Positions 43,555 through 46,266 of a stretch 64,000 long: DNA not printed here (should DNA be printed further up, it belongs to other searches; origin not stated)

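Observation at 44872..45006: Rad50/SbcC-like ATPase has a 45-residue hydrophobic, glycine-rich hairpin where the zinc hook should be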

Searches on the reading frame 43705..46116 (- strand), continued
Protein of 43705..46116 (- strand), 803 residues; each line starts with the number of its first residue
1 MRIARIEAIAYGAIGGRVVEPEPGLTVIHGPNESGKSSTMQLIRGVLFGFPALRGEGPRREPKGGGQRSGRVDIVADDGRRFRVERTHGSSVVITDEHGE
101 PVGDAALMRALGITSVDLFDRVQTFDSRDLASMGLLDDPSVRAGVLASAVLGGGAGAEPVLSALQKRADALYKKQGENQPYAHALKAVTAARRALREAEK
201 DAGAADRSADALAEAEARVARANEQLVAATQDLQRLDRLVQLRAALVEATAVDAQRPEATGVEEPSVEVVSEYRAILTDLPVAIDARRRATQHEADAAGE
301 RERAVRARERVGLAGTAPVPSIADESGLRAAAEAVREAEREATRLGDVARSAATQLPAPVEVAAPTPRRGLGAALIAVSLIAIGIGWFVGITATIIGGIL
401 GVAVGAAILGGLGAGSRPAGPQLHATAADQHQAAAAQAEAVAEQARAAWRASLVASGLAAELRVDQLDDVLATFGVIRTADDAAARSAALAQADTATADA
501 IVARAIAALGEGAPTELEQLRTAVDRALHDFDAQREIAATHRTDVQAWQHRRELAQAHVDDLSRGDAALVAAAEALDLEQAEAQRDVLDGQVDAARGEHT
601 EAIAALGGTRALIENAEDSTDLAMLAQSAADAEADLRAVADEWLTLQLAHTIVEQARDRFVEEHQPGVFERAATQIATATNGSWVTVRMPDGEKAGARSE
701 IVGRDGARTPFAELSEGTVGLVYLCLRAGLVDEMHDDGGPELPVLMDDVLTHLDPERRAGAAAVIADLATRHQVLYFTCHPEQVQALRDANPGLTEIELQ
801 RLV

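Call 35: predict_structure(alignment_id=A2)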
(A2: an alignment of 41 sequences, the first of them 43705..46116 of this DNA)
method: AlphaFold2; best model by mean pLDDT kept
length: 803 residues; sequences in the alignment: 41
mean_pLDDT: 83.0   pTM: 0.44
mean pLDDT of the five models: 83.0, 81.9, 80.7, 80.0, 79.1
residues with pLDDT >= 90: 311; 70-90: 365; 50-70: 91; < 50: 36
segments of 3 or more residues with pLDDT < 50: 150-155, 356-366, 411-424, 693-696
pLDDT, mean of each block of 10 residues (from residue 1): 94 92 95 91 91 65 86 92 92 92 89 80 79 55 58 57 88 75 91 88 73 89 92 91 89 76 80 91 93 94 91 85 86 90 83 55 44 73 71 69 65 36 56 83 89 85 87 92 95 94 90 86 89 84 84 88 87 89 91 93 89 68 87 94 93 78 71 89 82 58 87 83 88 80 91 90 94 95 95 95 80
secondary structure, 60 per line:
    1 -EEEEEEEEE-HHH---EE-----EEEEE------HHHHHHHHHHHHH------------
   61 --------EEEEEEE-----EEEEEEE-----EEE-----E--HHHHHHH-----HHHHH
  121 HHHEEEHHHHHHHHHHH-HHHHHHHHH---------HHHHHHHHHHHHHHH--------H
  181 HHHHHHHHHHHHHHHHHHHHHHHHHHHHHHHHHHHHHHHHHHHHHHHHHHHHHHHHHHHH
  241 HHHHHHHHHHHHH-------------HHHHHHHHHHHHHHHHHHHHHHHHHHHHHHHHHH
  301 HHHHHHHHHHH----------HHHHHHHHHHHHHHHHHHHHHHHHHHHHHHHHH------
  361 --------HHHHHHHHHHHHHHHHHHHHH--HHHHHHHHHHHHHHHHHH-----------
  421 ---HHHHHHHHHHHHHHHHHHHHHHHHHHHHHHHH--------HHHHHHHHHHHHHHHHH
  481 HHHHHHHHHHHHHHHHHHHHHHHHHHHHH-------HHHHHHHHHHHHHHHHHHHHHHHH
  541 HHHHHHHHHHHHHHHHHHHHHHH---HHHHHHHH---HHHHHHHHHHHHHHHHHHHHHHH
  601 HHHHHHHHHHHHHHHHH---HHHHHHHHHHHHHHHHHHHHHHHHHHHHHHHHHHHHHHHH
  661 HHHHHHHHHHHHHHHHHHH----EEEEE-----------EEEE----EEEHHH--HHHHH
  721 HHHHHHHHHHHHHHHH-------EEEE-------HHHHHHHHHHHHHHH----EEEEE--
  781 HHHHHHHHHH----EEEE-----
elements in order (helices of 4 or more, strands of 3 or more residues): E2-10 E25-29 H36-48 E69-75 E81-87 E93-95 H104-110 H116-123 E124-126 H127-137 H139-147 H157-171 H180-253 H267-311 H322-354 H369-389 H392-409 H424-455 H464-509 H517-563 H567-574 H578-617 H621-679 E684-688 E700-703 E708-710 H716-736 E744-747 H755-769 E774-778 H781-790 E795-798

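Call 38: fold_search(model_id=the predicted structure, library=pdb)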
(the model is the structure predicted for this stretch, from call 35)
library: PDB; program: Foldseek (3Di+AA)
matches with E <= 10: 793; with E <= 0.001: 132
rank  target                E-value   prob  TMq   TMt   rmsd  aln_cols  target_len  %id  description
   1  7zr1_C                2.6e-15  1.00  0.30  0.31  76.3       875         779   12  Chaetomium thermophilum Mre11-Rad50-Nbs1 complex bound to ATPyS (composite structure) (released 2023-01-11)
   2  7zr1_D                2.3e-14  1.00  0.31  0.31  75.9       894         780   13  Chaetomium thermophilum Mre11-Rad50-Nbs1 complex bound to ATPyS (composite structure) (released 2023-01-11)
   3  8i4x_B                1.8e-11  1.00  0.30  0.24  90.5      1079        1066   11  Cryo-EM structure of 5-subunit Smc5/6 (released 2024-06-26)
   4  7nyw_B                5.7e-11  1.00  0.21  0.20  32.7       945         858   12  Cryo-EM structure of the MukBEF-MatP-DNA head module (released 2021-07-07)
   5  7yqh_B                6.6e-11  1.00  0.26  0.21  91.1      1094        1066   11  Cryo-EM structure of 8-subunit Smc5/6 (released 2024-01-31)
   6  9gm9_A                1.6e-10  1.00  0.20  0.17  33.5      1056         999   11  MukBEF in a DNA capture state (released 2025-03-26)
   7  9gm6_A                1.9e-10  1.00  0.20  0.15  38.0      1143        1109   12  MukBEF in a nucleotide-bound state with open neck gate (heads core) (released 2025-03-26)
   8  9gm6_B                3.8e-10  1.00  0.20  0.15  33.2      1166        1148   12  MukBEF in a nucleotide-bound state with open neck gate (heads core) (released 2025-03-26)
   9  7qcd_B                5.9e-10  1.00  0.27  0.22  96.1      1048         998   10  CryoEM structure of the Smc5/6-holocomplex (composite structure) (released 2022-09-21)
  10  6yvu_B                2.6e-09  1.00  0.27  0.19  77.6      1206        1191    9  Condensin complex from S.cerevisiae ATP-free apo non-engaged state (released 2020-07-15)
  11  8i4x_A                2.9e-09  1.00  0.26  0.20  96.1      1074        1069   11  Cryo-EM structure of 5-subunit Smc5/6 (released 2024-06-26)
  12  7qcd_A                3.2e-09  1.00  0.29  0.23  99.0      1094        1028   10  CryoEM structure of the Smc5/6-holocomplex (composite structure) (released 2022-09-21)
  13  9hqu_A                8.6e-09  1.00  0.23  0.29  34.2       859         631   13  Salmonella enterica Lamassu LmuACB in nuclease sequestration state (released 2025-10-01)
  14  8dk2_D                1.1e-08  1.00  0.28  0.31  45.0       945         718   13  CryoEM structure of Pseudomonas aeruginosa PA14 JetABC in an unclamped state trapped in ATP dependent dimeric form (released 2022-10-05)
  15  7yqh_A                1.5e-08  1.00  0.27  0.21  95.8      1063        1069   10  Cryo-EM structure of 8-subunit Smc5/6 (released 2024-01-31)
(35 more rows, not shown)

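Call 46: find_encoding_contigs(protein=P0030, flank=6000, max_places=3)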
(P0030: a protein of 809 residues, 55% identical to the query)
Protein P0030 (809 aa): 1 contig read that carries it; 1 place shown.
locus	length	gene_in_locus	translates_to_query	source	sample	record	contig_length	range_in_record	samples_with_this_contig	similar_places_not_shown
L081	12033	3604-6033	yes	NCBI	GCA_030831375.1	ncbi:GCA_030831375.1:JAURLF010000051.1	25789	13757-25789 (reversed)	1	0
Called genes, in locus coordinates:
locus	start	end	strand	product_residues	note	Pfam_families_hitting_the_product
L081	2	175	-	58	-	?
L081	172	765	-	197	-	PF00857:Isochorismatase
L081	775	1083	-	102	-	-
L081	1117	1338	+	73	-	-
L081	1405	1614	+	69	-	-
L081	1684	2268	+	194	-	PF03729:DUF308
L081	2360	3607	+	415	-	PF00149:Metallophos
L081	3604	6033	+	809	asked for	PF02463:SMC_N (faint), PF13476:AAA_23, PF13514:AAA_27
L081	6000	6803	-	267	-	PF13483:Lactamase_B_3, PF12706:Lactamase_B_2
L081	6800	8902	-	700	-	PF04020:Phage_holin_4_2, PF01663:Phosphodiest (weak)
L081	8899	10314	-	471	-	PF00501:AMP-binding, PF13193:AMP-binding_C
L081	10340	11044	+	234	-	PF13030:DUF3891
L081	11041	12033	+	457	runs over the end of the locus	PF01565:FAD_binding_4, PF02913:FAD-oxidase_C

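Call 53: search_protein_families(library=ncbifam, proteins=[L031:9011-9955:+, L031:6001-8961:+], max_evalue=0.00001)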
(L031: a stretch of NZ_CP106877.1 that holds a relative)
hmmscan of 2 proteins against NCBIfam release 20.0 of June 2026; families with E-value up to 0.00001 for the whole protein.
L031:9011-9955:+ (314 aa): 2 families
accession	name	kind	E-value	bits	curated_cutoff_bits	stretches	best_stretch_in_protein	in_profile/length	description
NF010007.0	PRK13480.1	equivalog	3.6e-170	565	460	1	1-312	1-312/314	3'-5' exoribonuclease YhaM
NF004226.0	PRK05673.1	equivalog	5.5e-06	24.5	1002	1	9-120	980-1094/1146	DNA polymerase III subunit alpha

L031:6001-8961:+ (986 aa): 1 family
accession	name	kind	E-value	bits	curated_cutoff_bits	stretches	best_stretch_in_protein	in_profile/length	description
NF045487.1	ASRP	equivalog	6.8e-14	51.4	300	1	527-959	161-583/593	archaea-specific SMC-related protein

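Call 55: find_encoding_contigs(protein=P0037, flank=5000, max_places=2)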
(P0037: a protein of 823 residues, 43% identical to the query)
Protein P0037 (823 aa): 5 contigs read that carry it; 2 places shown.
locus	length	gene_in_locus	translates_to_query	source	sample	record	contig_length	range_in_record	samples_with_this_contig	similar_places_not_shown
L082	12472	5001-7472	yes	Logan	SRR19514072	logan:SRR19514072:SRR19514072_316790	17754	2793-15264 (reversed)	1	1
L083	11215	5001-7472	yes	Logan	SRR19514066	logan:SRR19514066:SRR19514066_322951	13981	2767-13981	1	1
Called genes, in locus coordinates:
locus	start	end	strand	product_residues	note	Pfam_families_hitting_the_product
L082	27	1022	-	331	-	PF02628:COX15-CtaA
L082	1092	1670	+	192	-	PF04542:Sigma70_r2, PF22029:PhyR_sigma2 (weak), PF04545:Sigma70_r4, PF08281:Sigma70_r4_2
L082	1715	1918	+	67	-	PF13490:zf-HC2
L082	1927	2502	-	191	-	PF00857:Isochorismatase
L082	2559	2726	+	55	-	-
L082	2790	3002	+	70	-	-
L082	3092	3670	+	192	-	PF03729:DUF308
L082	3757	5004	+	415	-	PF00149:Metallophos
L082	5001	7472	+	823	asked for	PF02463:SMC_N (faint), PF13476:AAA_23, PF13514:AAA_27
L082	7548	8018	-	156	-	PF21863:HTH_67 (weak), PF12802:MarR_2, PF01047:MarR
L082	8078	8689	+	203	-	PF00258:Flavodoxin_1, PF02525:Flavodoxin_2, PF03358:FMN_red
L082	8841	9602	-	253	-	PF13483:Lactamase_B_3, PF12706:Lactamase_B_2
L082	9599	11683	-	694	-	PF04020:Phage_holin_4_2, PF01663:Phosphodiest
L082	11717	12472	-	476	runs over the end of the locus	PF00501:AMP-binding, PF13193:AMP-binding_C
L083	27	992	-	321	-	PF02628:COX15-CtaA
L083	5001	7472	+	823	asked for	PF02463:SMC_N (faint), PF13476:AAA_23, PF13514:AAA_27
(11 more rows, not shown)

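Call 56: find_encoding_contigs(protein=P0046, flank=5000, max_places=2)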
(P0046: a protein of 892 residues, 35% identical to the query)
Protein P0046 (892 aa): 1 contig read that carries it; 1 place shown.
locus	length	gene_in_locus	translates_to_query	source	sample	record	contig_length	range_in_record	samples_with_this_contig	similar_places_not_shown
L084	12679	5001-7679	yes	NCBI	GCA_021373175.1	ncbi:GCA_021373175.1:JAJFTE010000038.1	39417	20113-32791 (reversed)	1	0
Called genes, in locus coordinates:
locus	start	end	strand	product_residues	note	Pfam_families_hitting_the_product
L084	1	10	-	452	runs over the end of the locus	PF04055:Radical_SAM, PF13353:Fer4_12 (weak), PF13186:SPASM (weak)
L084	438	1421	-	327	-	PF28475:DUF8413, PF01944:SpoIIM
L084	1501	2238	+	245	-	PF06271:RDD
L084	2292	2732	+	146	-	PF00254:FKBP_C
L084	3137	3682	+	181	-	PF02632:BioY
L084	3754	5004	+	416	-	PF00149:Metallophos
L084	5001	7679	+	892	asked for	PF02463:SMC_N (faint), PF13514:AAA_27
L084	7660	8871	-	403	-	PF06123:CreD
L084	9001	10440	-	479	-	PF00672:HAMP, PF00512:HisKA, PF02518:HATPase_c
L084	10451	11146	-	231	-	PF00072:Response_reg, PF00486:Trans_reg_C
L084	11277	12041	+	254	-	PF03309:Pan_kinase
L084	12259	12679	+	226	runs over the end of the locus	PF03100:CcmE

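Call 94: search_protein_representatives(alignment_id=A2)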
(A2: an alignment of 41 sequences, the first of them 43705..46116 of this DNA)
Query: 41 sequences, 904 profile positions. Proteins with E-value up to 0.001 (for the whole library): 43469; up to 1e-10: 31198; up to 1e-30: 17005. The best 150 are listed.
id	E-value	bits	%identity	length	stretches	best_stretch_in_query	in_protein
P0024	1.6e-258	877.4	-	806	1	1-904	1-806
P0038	8.5e-241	818.7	-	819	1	1-904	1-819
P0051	3.4e-232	790.3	-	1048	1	1-902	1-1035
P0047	9.0e-221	752.5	-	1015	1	1-900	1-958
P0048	1.3e-213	728.7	-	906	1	2-901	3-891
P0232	1.4e-211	722.0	-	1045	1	1-902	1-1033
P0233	5.6e-211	720.1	-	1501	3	1-404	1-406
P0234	1.4e-210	718.8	-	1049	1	1-903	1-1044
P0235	2.0e-210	718.3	-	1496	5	1-398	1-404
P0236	2.3e-208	711.4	-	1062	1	1-902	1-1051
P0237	4.2e-208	710.6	-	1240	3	1-385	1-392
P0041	3.2e-207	707.6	-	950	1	1-902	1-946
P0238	4.8e-207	707.0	-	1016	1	1-903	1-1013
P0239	1.7e-206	705.2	-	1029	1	1-902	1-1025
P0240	7.6e-205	699.8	-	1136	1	1-902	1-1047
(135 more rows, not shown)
